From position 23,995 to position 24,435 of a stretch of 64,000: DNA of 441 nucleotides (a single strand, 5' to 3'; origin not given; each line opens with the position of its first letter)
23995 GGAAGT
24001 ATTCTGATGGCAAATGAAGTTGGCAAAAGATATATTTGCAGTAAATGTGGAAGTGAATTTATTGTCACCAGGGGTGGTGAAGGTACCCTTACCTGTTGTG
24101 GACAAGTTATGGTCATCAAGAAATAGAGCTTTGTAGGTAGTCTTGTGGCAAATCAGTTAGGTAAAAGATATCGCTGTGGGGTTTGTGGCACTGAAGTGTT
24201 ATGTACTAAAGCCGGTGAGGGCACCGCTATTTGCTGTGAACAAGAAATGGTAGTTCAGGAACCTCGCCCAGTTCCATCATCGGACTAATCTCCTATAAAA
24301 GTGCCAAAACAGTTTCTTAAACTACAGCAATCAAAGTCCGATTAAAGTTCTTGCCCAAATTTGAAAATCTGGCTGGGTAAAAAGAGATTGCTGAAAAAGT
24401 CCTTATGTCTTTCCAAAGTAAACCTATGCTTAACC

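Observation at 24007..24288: Two tandem desulforedoxin-like micro-ORFs below the ORF-calling threshold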

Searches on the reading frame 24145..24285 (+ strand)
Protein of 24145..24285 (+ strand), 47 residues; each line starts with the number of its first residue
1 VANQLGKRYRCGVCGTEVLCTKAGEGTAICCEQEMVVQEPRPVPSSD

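Call 3: search_protein_families(library=pfam, proteins=[window:24145-24285:+], max_evalue=1)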
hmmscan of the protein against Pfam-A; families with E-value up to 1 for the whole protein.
seq(47 aa): 1 family
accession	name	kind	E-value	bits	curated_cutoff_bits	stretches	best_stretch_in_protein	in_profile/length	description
PF06397.17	Desulfoferrod_N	-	2.6e-07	30.6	23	1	7-36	5-34/36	Desulfoferrodoxin, N-terminal domain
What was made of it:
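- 24145..24288 (+): ORF B: 47-aa derived desulforedoxin-like protein (GTG start) with Cys11, Cys14, Cys30, Cys31, an extra Cys20 and a conserved tail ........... Pfam PF06397 30.6 bits (call 3).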

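Call 4: search_protein_families(library=ncbifam, proteins=[window:24145-24285:+], max_evalue=1)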
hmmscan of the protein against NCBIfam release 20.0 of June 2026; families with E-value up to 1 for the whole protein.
seq(47 aa): 2 families
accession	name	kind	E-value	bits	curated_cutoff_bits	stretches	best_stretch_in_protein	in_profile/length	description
TIGR00319.1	desulf_FeS4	domain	8.4e-06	25.4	36.05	1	7-35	6-34/34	desulfoferrodoxin FeS4 iron-binding domain-containing protein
TIGR00320.1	dfx_rbo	equivalog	1.7e-05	25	146.9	1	7-38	6-37/125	desulfoferrodoxin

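Call 6: search_solved_structures(query=window:24145-24285:+, max_evalue=1, show_alignments=3)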
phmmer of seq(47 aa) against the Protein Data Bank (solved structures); distinct sequences matched with E-value up to 1: 4.
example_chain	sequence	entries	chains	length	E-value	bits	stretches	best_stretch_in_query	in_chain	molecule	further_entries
1cfw_A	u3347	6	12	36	0.00034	24.2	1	6-38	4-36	PROTEIN (DESULFOREDOXIN) | DESULFOREDOXIN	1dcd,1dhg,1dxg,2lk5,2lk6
2ji1_A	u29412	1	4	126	0.0037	21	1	8-42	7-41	Desulfoferrodoxin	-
1vzg_A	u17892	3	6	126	0.0038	20.9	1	8-42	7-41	DESULFOFERRODOXIN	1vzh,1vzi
2ji2_A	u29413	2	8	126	0.0038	20.9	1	8-42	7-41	Desulfoferrodoxin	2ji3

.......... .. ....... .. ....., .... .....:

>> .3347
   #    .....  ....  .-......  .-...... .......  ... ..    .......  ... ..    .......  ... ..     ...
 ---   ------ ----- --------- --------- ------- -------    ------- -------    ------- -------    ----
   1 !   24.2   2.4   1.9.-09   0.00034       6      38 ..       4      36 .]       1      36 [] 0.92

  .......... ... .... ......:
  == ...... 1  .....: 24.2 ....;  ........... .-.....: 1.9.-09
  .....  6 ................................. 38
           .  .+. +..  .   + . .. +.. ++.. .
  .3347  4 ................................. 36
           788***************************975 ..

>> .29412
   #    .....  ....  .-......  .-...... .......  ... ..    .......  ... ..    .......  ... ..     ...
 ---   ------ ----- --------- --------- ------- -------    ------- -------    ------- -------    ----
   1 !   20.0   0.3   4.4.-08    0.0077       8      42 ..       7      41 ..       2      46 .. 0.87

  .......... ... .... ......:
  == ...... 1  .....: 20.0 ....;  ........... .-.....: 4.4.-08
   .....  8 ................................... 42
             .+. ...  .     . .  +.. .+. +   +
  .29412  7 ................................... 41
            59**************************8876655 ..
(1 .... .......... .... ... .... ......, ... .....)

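Call 15: find_encoding_contigs(protein=window:24145-24285:+, flank=5000, max_places=6)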
Protein seq(47 aa) (47 aa): 1 contig read that carries it; 1 place shown.
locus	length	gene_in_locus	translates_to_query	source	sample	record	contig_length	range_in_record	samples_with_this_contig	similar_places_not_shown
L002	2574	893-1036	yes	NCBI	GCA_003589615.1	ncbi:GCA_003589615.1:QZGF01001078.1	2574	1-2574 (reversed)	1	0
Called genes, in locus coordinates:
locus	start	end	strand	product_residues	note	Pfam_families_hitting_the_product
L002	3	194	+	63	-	?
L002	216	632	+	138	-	PF01894:YjbQ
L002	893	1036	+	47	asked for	PF06397:Desulfoferrod_N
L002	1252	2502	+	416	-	PF25917:BSH_RND (faint), PF00364:Biotin_lipoyl (faint), PF25973:BSH_CzcB (faint), PF25990:Beta-barrel_YknX, PF25967:RND-MFP_C (weak), PF25989:YknX_C, PF25975:CzcB_C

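Call 17: find_homologous_proteins(query=window:24145-24285:+, max_evalue=0.001)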
Query seq(47 aa) (47 aa): 102 proteins with E <= 0.001 among 102 candidates.
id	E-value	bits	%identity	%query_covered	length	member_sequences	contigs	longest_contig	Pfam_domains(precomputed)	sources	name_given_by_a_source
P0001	1.7e-20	89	85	100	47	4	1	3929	PF06397.18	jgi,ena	-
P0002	2.2e-20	88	81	100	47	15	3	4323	PF06397.18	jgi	-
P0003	3.7e-20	88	83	100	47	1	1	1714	PF06397.18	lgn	-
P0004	4.7e-20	87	83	100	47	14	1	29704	PF06397.18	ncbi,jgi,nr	ncbi:MAG: desulfoferrodoxin [Syntrophales bacterium]|nr:desulfoferrodoxin [Syntrophales bacterium]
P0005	6.5e-20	87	85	100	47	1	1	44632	PF06397.18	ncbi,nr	ncbi:MAG TPA: hypothetical protein G4O09_06120 [Dehalococcoidia bacterium]|nr:hypothetical protein [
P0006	8.4e-20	86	83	100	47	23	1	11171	PF06397.18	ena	-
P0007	1.4e-19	86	82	96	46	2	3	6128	PF06397.18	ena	-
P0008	5.7e-19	84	81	100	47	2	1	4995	PF06397.18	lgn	-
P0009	7.1e-19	84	79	100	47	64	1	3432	PF06397.18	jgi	-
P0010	7.2e-19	84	81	100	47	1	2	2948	PF06397.18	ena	-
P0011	1.2e-18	83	83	100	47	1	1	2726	PF06397.18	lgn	-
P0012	1.4e-18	83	82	96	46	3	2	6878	PF06397.18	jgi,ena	-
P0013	1.9e-18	82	79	100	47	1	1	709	PF06397.18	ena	-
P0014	1.9e-18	82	80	96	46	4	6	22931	PF06397.18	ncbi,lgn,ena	-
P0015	3.0e-18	82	81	100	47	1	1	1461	-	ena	-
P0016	3.7e-18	81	82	96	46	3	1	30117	PF06397.18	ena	-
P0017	3.7e-18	81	79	100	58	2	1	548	PF06397.18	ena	-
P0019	3.9e-18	81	81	100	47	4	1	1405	PF06397.18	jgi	-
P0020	5.0e-18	81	79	100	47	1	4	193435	PF06397.18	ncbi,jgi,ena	-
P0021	5.4e-18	81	79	100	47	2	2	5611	PF06397.18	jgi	jgi:desulfoferrodoxin-like iron-binding protein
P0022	5.6e-18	81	81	100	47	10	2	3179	PF06397.18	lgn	-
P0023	6.4e-18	81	79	100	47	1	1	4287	PF06397.18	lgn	-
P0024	6.5e-18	81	79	100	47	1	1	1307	PF06397.18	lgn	-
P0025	7.2e-18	80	77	100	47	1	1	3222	PF06397.18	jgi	-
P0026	9.5e-18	80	78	96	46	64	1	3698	PF06397.18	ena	-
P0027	9.6e-18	80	82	96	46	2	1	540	PF06397.18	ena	-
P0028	1.1e-17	80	83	100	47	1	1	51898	PF06397.18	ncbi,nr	ncbi:MAG: hypothetical protein HYX96_06945 [Chloroflexi bacterium]|nr:hypothetical protein [Chlorofl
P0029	1.1e-17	80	74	100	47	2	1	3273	PF06397.18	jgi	jgi:hypothetical protein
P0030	1.1e-17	80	79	100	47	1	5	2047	PF06397.18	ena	-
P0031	1.5e-17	80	77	100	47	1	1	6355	PF06397.18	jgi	jgi:desulfoferrodoxin-like iron-binding protein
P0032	1.5e-17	79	77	100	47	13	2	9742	PF06397.18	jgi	-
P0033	1.6e-17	79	79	100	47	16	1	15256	PF06397.18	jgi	jgi:desulfoferrodoxin-like iron-binding protein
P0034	1.6e-17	79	79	100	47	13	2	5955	PF06397.18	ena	-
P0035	1.7e-17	79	79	100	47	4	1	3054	PF06397.18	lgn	-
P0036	1.8e-17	79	77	100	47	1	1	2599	PF06397.18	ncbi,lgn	ncbi:MAG: desulfoferrodoxin [candidate division WOR-3 bacterium]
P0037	1.9e-17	79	77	100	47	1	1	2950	PF06397.18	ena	-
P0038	2.0e-17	79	80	96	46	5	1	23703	PF06397.18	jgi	jgi:hypothetical protein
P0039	2.9e-17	79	81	100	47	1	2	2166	PF06397.18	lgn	-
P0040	3.7e-17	78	77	100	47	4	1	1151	PF06397.18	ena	-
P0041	3.9e-17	78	72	100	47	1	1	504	PF06397.18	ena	-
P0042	4.2e-17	78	80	94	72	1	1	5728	PF06397.18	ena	-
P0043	5.6e-17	78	80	94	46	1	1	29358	PF06397.18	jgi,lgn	-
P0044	6.0e-17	78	72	100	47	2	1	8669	PF06397.18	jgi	jgi:desulfoferrodoxin-like iron-binding protein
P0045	6.1e-17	78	80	96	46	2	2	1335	PF06397.18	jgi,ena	jgi:desulfoferrodoxin-like iron-binding protein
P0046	7.9e-17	77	77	100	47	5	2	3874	PF06397.18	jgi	-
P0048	1.3e-16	77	77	100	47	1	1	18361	PF06397.18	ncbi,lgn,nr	ncbi:MAG: hypothetical protein PHN78_00125 [Dehalococcoidales bacterium]|nr:hypothetical protein [De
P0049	1.4e-16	76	77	100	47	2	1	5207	PF06397.18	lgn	-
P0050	1.6e-16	76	72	100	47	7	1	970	PF06397.18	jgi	jgi:hypothetical protein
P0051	1.9e-16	76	77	100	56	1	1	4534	PF06397.18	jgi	jgi:hypothetical protein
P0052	2.3e-16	76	79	100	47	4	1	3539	PF06397.18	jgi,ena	-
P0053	2.4e-16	76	77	100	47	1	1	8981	PF06397.18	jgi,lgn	-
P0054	2.7e-16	76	74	100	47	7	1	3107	PF06397.18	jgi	-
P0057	3.3e-16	75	70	100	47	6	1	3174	PF06397.18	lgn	-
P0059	4.8e-16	75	75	94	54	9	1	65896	PF06397.18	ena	-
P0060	7.1e-16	74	74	100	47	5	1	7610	PF06397.18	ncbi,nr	ncbi:MAG: desulforedoxin [Chloroflexi bacterium]|nr:desulforedoxin [Chloroflexota bacterium]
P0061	7.5e-16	74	77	100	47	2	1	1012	PF06397.18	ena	-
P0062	9.0e-16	74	76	96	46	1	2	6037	PF06397.18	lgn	-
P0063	9.9e-16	74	76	96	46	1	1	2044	PF06397.18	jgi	jgi:hypothetical protein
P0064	1.1e-15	74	72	100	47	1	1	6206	PF06397.18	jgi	-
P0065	1.1e-15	74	77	100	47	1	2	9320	PF06397.18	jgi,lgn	jgi:hypothetical protein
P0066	1.2e-15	74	70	100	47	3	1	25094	PF06397.18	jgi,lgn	jgi:hypothetical protein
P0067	1.7e-15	73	76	96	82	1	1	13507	PF06397.18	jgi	jgi:Desulfoferrodoxin, N-terminal domain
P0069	1.7e-15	73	72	100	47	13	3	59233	PF06397.18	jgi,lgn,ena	-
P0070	2.0e-15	73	70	100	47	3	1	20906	PF06397.18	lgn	-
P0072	3.9e-15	72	72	100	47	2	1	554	PF06397.18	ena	-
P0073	4.5e-15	72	70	100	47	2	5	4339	PF06397.18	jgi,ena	jgi:hypothetical protein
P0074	5.1e-15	72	75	94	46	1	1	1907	PF06397.18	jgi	jgi:hypothetical protein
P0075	6.0e-15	71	72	100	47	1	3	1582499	PF06397.18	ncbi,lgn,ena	-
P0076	6.7e-15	71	74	100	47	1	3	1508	PF06397.18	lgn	-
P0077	7.0e-15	71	78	96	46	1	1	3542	PF06397.18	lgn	-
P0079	8.3e-15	71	74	100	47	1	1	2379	PF06397.18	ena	-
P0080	8.7e-15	71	72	100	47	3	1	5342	PF06397.18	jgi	jgi:transcription elongation factor Elf1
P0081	1.2e-14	70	74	100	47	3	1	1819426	PF06397.18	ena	-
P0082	1.5e-14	70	72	100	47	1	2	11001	PF06397.18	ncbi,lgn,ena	-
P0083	1.7e-14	70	72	100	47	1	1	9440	PF06397.18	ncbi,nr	ncbi:MAG: hypothetical protein N2506_02110 [Dehalococcoidales bacterium]|nr:hypothetical protein [De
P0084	2.3e-14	70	68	100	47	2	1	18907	PF06397.18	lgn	-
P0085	2.8e-14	69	74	100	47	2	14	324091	-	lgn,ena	-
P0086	3.5e-14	69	76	96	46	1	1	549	PF06397.18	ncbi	-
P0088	4.9e-14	69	74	100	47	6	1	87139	-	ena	-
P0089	5.2e-14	69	78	87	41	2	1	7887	PF06397.18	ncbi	ncbi:MAG: desulfoferrodoxin, partial [Syntrophobacterales bacterium CG_4_8_14_3_um_filter_49_14]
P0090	5.7e-14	68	74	100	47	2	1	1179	PF06397.18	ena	-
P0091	1.1e-13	68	68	100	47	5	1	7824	PF06397.18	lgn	-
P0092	1.2e-13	67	66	100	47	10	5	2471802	PF06397.18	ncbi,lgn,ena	ncbi:MAG: hypothetical protein WB588_08280 [Dehalococcoidia bacterium]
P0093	1.5e-13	67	72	100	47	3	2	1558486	-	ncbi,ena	-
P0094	1.9e-13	67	66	100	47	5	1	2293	PF06397.18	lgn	-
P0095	2.0e-13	67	72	100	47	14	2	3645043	-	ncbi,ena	-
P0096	2.1e-13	67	70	100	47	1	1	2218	PF06397.18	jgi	jgi:desulfoferrodoxin-like iron-binding protein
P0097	4.2e-13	66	68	100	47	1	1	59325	PF06397.18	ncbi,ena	-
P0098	5.0e-13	66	68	100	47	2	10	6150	PF06397.18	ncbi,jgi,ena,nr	ncbi:MAG TPA: desulfoferrodoxin [Dehalococcoidia bacterium]|nr:desulfoferrodoxin [Dehalococcoidia ba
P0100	9.0e-11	59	57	100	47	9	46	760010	PF06397.18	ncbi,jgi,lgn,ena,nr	ncbi:MAG: hypothetical protein RQ985_02250 [Dehalococcoidia bacterium]|jgi:hypothetical protein|nr:h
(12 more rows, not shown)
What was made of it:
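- Closest known: N-terminal Dx domain of desulfoferrodoxin / 2Fe-superoxide reductase. Different: Public names such as 'desulfoferrodoxin' for the 47-aa proteins (call 17) are therefore over-annotations.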

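Call 22: find_related_loci(query=A1, collection=genome_contigs, flank=4000)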
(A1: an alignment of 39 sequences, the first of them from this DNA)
Query A1 (47 aa) in genome_contigs; peptide patterns used: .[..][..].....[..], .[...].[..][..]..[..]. (x = any residue, [..] = any of these).
405 stretches matched a pattern; 367 encode a relative of the query (tblastn E <= 1e-3); the best 80 are kept; 80 distinct loci.
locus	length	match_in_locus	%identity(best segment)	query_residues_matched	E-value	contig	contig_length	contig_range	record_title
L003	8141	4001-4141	85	1-47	2e-24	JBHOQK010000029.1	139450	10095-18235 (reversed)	MAG: Dehalococcoidia bacterium isolate C0_12 k141_62452, whole genome shotgun sequence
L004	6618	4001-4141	83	1-47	1e-23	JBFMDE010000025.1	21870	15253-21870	MAG: Chloroflexota bacterium isolate MAG211 MAG211_25, whole genome shotgun sequence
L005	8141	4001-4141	85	1-47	1e-23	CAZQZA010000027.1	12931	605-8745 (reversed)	MAG TPA_asm: uncultured Dehalococcoidales bacterium isolate SRP068000_co1_122 genome assembly, contig: NODE_8367_length_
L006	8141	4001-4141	83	1-47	3e-23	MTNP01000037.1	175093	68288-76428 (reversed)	MAG: Dehalococcoides sp. JdFR-54 JGI24020J35080_1000031, whole genome shotgun sequence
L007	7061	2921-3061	81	1-47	3e-23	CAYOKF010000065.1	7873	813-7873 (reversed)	MAG TPA_asm: uncultured Dehalococcoidaceae bacterium isolate binchicken_co334_148 genome assembly, contig: NODE_17654_le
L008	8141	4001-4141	81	1-47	6e-23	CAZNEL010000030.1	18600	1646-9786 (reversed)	MAG TPA_asm: uncultured Dehalococcoidales bacterium isolate SRP178699_co1_635 genome assembly, contig: NODE_3645_length_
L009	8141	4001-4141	83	1-47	7e-23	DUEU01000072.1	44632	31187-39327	MAG TPA_asm: Dehalococcoidia bacterium isolate W111 Contig72, whole genome shotgun sequence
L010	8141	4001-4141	79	1-47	2e-22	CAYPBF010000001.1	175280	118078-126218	MAG TPA_asm: uncultured Dehalococcoidales bacterium isolate binchicken_co294_60 genome assembly, contig: NODE_131_length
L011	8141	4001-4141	81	1-47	2e-22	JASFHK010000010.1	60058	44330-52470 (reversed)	MAG: Dehalococcoidia bacterium isolate D0608M20metaG_Bin_442 D0608M20metaG_FD_scaffold_9_c1, whole genome shotgun sequen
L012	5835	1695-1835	81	1-47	2e-22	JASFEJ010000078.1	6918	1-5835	MAG: Dehalococcoidia bacterium isolate D0606M12metaG_Bin_210 D0606M12metaG_FD_scaffold_3470_c1, whole genome shotgun seq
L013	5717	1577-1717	81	1-47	3e-22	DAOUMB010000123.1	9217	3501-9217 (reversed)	MAG TPA_asm: Dehalococcoidia bacterium isolate W31_73 k127_626198, whole genome shotgun sequence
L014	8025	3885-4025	81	1-47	3e-22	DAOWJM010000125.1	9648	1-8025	MAG TPA_asm: Dehalococcoidia bacterium isolate CSMAG_2069 CSMAG_2069_k141_693987_length_9648_cov_90.3495, whole genome s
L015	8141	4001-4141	79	1-47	4e-22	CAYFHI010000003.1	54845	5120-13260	MAG TPA_asm: uncultured Dehalococcoidaceae bacterium isolate ERP003628_co1_284 genome assembly, contig: NODE_106_length_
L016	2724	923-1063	77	1-47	4e-22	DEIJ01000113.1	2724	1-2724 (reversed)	MAG TPA_asm: Dehalococcoidia bacterium UBA2777 UBA2777_contig_28436, whole genome shotgun sequence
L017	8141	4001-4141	81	1-47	3e-22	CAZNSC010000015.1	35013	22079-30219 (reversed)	MAG TPA_asm: uncultured Dehalococcoidales bacterium isolate binchicken_co294_13 genome assembly, contig: NODE_1662_lengt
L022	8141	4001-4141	77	1-47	8e-22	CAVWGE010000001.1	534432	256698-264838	MAG: uncultured Chloroflexia bacterium isolate MFD04408.bin.1.9 genome assembly, contig: contig_16032, whole genome shot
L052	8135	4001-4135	78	3-47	3e-21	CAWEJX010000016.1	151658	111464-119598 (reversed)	MAG: uncultured Acidobacteriota bacterium isolate MFD05942.bin.2.136 genome assembly, contig: contig_60508, whole genome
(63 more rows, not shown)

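Call 27: search_protein_families(library=pfam, proteins=[L009:4779-5828:-, L007:3193-4407:+, L007:1903-2643:+, L010:6369-7664:-, L022:2224-3780:+, L007:5611-7059:-, L052:2368-3105:+], max_evalue=1e-8)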
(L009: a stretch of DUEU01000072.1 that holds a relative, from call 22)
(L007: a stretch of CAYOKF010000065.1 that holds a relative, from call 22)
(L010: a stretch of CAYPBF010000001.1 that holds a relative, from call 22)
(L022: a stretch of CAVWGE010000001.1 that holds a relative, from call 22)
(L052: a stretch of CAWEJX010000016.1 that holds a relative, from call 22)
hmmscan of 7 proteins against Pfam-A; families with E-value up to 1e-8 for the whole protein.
L009:4779-5828:- (350 aa): 1 family
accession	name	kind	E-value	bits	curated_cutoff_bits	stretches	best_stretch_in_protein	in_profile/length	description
PF00291.31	PALP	-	1.8e-69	234.7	35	1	23-317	2-295/295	Pyridoxal-phosphate dependent enzyme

L007:3193-4407:+ (405 aa): 1 family
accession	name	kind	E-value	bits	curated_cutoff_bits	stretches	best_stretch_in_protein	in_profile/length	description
PF02515.22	CoA_transf_3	-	4.4e-91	306.2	23.3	1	13-381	3-366/366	CoA-transferase family III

L007:1903-2643:+ (247 aa): 2 families
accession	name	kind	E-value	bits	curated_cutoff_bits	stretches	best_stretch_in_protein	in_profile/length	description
PF00378.25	ECH_1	-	4.4e-59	200.3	27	1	10-238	1-228/251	Enoyl-CoA hydratase/isomerase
PF16113.10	ECH_2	-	8.4e-38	131.1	27.2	1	16-189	2-177/335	Enoyl-CoA hydratase/isomerase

L010:6369-7664:- (432 aa): 3 families
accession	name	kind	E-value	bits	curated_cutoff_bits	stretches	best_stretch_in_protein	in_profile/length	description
PF00742.24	Homoserine_dh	-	4.4e-62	209.4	22.9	1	140-318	1-173/173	Homoserine dehydrogenase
PF03447.22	NAD_binding_3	-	2.6e-14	54.4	24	1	12-132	1-116/116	Homoserine dehydrogenase, NAD binding domain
PF01842.31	ACT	-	3.4e-13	49.5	27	1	352-419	1-65/66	ACT domain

L022:2224-3780:+ (519 aa): 2 families
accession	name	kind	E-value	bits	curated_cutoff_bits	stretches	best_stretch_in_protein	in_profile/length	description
PF00501.34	AMP-binding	-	1.1e-86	291.5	29.9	1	14-380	8-384/384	AMP-binding enzyme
PF13193.12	AMP-binding_C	-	8.9e-23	81.5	24.5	1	431-506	1-76/76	AMP-binding enzyme C-terminal domain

L007:5611-7059:- (483 aa): 2 families
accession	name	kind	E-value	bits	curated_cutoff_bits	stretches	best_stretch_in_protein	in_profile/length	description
PF07969.17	Amidohydro_3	-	4.2e-94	317.1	29.7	1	19-478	1-471/472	Amidohydrolase family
PF01979.26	Amidohydro_1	-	9.9e-14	51.8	25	1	267-478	134-345/345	Amidohydrolase family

L052:2368-3105:+ (246 aa): 1 family
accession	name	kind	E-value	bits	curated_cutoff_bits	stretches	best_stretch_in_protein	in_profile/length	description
PF01144.29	CoA_trans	-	3.2e-53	180.8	23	1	6-235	2-216/217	Coenzyme A transferase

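Call 32: list_cluster_members(proteins=[P0075, P0081, P0093, P0095, P0092, P0085, P0100, P0020, P0088])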
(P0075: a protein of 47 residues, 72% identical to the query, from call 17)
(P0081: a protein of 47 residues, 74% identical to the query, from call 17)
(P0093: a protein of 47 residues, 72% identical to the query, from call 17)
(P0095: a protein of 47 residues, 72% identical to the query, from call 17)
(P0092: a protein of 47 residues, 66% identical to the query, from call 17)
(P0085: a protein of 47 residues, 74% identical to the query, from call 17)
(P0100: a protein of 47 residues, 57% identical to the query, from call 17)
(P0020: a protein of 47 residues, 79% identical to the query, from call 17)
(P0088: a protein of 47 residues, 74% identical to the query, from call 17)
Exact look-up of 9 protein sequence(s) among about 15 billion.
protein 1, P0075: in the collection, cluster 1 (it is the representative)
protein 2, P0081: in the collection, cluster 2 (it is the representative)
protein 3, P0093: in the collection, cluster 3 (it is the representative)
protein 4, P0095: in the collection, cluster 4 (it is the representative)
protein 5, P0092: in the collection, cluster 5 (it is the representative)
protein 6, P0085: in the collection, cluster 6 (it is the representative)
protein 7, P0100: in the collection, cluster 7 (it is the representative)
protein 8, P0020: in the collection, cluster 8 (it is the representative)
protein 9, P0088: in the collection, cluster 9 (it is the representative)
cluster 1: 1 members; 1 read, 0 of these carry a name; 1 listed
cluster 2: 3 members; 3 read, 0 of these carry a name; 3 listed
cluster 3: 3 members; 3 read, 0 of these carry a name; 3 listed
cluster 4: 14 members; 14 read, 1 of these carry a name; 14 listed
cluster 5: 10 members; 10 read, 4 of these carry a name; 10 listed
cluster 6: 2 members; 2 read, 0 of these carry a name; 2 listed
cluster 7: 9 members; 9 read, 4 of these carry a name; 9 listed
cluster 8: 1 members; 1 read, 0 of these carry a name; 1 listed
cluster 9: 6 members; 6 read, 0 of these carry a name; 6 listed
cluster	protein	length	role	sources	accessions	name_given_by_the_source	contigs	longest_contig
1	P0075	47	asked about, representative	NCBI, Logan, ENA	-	-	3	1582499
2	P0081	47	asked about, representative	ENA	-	-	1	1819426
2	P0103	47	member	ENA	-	-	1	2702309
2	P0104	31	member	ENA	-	-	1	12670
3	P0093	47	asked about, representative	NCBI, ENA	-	-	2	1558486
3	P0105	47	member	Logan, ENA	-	-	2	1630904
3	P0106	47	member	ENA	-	-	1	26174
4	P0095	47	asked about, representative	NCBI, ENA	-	-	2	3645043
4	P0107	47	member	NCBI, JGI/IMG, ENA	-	hypothetical protein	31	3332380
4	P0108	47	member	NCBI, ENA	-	-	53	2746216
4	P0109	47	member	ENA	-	-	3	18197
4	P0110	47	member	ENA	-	-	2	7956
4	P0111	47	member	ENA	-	-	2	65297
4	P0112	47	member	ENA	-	-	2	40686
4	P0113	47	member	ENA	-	-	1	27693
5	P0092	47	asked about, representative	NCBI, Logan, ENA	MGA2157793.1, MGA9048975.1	MAG: hypothetical protein WB588_08280 [Dehalococcoidia bacterium]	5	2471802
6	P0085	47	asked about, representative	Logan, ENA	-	-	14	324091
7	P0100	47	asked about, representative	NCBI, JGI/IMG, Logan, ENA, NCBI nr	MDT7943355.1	MAG: hypothetical protein RQ985_02250 [Dehalococcoidia bacterium] | hypothetical protein | hypothetical protein [Dehalococcoidia bacterium]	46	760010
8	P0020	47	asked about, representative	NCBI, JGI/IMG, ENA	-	-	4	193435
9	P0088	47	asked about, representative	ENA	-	-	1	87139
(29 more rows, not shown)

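Call 33: find_encoding_contigs(protein=P0095, flank=4000, max_places=3)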
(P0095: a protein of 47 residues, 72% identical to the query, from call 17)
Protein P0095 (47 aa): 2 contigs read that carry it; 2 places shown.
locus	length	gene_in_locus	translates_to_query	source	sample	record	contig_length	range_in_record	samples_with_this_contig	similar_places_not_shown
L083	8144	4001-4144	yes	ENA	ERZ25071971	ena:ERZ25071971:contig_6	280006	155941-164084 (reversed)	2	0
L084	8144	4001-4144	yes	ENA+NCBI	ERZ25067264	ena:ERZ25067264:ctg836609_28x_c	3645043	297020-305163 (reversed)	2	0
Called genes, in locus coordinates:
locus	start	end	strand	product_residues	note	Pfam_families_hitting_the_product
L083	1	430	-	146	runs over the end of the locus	-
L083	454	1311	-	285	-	PF01012:ETF, PF00766:ETF_alpha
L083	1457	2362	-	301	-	PF01012:ETF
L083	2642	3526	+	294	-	PF02219:MTHFR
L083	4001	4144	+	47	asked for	-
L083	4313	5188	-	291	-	PF16881:LIAS_N, PF04055:Radical_SAM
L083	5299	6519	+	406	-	PF05958:tRNA_U5-meth_tr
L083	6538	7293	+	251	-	PF02545:Maf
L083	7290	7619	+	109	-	PF02416:TatA_B_E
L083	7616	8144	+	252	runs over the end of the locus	PF00902:TatC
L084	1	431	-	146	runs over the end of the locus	-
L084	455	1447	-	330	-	PF01012:ETF, PF00766:ETF_alpha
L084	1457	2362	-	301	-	PF01012:ETF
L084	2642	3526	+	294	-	PF02219:MTHFR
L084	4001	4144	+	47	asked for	-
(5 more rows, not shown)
